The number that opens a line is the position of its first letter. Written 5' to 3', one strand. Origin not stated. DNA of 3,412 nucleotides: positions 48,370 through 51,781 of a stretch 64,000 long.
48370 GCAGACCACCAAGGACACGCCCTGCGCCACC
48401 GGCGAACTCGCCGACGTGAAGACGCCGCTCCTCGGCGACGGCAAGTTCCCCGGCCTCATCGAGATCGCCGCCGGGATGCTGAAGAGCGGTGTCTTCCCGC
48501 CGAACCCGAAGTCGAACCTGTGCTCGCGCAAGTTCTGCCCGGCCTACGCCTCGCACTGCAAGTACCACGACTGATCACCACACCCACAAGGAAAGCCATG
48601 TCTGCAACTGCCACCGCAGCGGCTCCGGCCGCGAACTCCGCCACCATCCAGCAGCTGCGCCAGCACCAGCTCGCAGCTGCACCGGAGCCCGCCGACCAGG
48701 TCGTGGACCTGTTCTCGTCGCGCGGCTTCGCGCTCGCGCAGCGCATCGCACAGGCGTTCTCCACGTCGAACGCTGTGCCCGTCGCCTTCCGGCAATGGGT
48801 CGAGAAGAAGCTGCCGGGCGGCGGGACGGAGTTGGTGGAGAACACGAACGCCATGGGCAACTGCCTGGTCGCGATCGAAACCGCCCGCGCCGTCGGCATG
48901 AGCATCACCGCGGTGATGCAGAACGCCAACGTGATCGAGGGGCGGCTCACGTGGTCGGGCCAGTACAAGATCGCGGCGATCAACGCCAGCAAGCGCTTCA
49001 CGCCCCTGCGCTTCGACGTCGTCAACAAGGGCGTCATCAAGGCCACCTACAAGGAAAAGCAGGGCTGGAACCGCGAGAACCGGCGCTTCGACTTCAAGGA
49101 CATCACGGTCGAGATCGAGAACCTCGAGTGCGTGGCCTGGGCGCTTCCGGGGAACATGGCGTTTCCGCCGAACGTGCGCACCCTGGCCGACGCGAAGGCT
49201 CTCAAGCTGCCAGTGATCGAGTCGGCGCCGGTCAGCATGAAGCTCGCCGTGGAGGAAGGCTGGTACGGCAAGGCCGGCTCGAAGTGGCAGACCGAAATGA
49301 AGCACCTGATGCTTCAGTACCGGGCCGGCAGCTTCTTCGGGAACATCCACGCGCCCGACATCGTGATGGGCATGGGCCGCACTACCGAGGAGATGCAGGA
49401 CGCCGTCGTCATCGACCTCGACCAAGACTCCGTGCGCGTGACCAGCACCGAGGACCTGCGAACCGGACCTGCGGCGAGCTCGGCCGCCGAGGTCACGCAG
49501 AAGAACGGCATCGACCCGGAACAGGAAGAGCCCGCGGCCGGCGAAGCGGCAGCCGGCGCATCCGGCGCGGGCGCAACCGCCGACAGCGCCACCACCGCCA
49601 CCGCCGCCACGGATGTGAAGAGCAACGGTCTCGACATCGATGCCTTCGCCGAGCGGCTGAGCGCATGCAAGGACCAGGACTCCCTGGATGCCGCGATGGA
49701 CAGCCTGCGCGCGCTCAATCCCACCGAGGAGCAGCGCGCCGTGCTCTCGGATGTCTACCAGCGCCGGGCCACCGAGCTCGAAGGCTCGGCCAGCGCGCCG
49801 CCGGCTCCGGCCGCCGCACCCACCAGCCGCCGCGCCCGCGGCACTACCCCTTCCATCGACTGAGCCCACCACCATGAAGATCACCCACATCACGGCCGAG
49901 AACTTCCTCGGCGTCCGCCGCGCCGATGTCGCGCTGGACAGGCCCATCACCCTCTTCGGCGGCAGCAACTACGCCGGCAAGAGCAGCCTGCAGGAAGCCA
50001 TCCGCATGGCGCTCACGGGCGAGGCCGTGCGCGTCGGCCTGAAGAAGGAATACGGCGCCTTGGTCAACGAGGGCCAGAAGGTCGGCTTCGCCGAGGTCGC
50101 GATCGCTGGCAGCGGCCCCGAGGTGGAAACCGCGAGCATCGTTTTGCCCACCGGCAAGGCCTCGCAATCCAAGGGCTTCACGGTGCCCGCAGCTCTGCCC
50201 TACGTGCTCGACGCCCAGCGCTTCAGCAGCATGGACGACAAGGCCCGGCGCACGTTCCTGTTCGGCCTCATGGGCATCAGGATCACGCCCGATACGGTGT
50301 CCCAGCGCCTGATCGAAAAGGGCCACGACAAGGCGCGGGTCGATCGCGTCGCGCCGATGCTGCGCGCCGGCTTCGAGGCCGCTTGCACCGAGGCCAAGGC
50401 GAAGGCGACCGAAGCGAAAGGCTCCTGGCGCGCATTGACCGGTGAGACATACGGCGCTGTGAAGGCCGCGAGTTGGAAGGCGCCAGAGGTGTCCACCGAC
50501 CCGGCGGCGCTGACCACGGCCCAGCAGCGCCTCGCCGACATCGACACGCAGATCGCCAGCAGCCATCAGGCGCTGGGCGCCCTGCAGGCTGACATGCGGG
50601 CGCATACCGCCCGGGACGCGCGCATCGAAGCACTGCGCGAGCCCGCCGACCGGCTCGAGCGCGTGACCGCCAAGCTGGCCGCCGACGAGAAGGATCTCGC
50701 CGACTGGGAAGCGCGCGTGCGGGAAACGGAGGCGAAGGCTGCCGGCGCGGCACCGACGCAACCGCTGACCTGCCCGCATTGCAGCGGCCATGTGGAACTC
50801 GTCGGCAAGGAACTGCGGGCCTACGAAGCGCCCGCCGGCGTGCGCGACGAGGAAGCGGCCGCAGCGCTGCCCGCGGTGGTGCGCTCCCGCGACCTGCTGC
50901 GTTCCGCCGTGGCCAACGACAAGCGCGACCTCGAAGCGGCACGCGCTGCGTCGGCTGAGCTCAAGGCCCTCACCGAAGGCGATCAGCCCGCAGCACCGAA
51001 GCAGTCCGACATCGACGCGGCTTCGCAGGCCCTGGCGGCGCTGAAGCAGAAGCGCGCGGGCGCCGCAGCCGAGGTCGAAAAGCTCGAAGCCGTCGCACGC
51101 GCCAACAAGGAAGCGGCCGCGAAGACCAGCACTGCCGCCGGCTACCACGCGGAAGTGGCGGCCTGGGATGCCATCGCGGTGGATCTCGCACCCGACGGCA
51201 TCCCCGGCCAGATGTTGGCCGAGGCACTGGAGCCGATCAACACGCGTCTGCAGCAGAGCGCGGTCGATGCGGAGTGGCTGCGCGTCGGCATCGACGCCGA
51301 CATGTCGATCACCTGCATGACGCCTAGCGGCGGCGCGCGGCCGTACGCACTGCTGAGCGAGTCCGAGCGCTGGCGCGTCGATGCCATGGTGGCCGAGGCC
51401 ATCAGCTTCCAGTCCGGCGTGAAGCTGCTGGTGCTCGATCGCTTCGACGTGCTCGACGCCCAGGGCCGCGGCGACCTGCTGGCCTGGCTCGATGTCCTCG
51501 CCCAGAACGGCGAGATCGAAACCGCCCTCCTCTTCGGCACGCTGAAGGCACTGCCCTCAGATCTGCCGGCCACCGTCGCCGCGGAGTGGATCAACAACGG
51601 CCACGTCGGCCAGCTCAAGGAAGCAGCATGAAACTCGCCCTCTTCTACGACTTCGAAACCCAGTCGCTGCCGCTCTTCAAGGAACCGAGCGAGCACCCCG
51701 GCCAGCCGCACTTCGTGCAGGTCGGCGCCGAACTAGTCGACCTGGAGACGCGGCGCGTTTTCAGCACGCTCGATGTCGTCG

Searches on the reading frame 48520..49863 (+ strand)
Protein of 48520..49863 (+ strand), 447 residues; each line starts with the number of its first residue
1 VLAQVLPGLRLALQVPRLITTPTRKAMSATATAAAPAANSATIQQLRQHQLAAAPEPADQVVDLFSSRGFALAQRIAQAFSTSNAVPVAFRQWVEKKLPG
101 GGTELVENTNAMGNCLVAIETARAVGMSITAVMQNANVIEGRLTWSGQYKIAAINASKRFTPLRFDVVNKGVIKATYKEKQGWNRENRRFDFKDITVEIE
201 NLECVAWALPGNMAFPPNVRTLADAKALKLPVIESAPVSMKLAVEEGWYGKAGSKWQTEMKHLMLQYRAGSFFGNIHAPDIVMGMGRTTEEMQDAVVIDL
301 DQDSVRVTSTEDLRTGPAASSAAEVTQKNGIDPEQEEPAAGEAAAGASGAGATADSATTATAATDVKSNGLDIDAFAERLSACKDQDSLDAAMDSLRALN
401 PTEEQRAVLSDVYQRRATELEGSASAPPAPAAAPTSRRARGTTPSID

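Call 12: search_protein_families(library=phrogs, proteins=[window:48520-49863:+])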
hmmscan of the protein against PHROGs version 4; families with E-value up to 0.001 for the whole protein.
window:48520-49863:+ (447 aa): 1 family
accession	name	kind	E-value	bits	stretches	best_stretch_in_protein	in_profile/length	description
phrog_561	-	DNA, RNA and nucleotide metabolism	4.9e-41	142.8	1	16-433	263-581/633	RecT-like ssDNA annealing protein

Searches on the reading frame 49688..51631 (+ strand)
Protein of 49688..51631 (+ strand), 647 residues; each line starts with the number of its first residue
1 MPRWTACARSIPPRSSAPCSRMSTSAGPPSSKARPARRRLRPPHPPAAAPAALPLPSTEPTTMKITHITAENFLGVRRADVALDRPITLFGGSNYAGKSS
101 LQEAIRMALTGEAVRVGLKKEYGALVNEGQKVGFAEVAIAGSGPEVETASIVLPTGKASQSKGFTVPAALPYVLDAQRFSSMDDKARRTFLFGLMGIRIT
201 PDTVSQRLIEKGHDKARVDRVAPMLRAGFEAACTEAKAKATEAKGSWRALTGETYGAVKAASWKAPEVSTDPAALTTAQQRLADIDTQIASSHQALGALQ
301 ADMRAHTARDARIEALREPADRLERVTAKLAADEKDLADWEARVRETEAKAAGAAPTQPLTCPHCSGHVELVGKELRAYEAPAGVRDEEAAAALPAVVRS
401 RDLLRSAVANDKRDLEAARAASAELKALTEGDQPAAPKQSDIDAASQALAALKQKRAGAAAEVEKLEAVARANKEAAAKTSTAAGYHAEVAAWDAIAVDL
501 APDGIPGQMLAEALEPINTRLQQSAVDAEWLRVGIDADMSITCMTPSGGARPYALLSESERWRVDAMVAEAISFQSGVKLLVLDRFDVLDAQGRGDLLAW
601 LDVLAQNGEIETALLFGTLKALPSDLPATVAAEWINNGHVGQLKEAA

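Call 12: search_protein_families(library=phrogs, proteins=[window:49688-51631:+])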
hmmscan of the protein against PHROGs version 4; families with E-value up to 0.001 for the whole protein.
window:49688-51631:+ (647 aa): 3 families
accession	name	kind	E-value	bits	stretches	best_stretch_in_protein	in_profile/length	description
phrog_77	-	DNA, RNA and nucleotide metabolism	1.9e-30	107.1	2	177-607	439-920/967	SbcC-like subunit of palindrome specific endonuclease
phrog_1499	-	unknown function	2.6e-14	54.3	1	62-348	2-266/427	-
phrog_4747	-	unknown function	6.4e-09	36.4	1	63-329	1-260/610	-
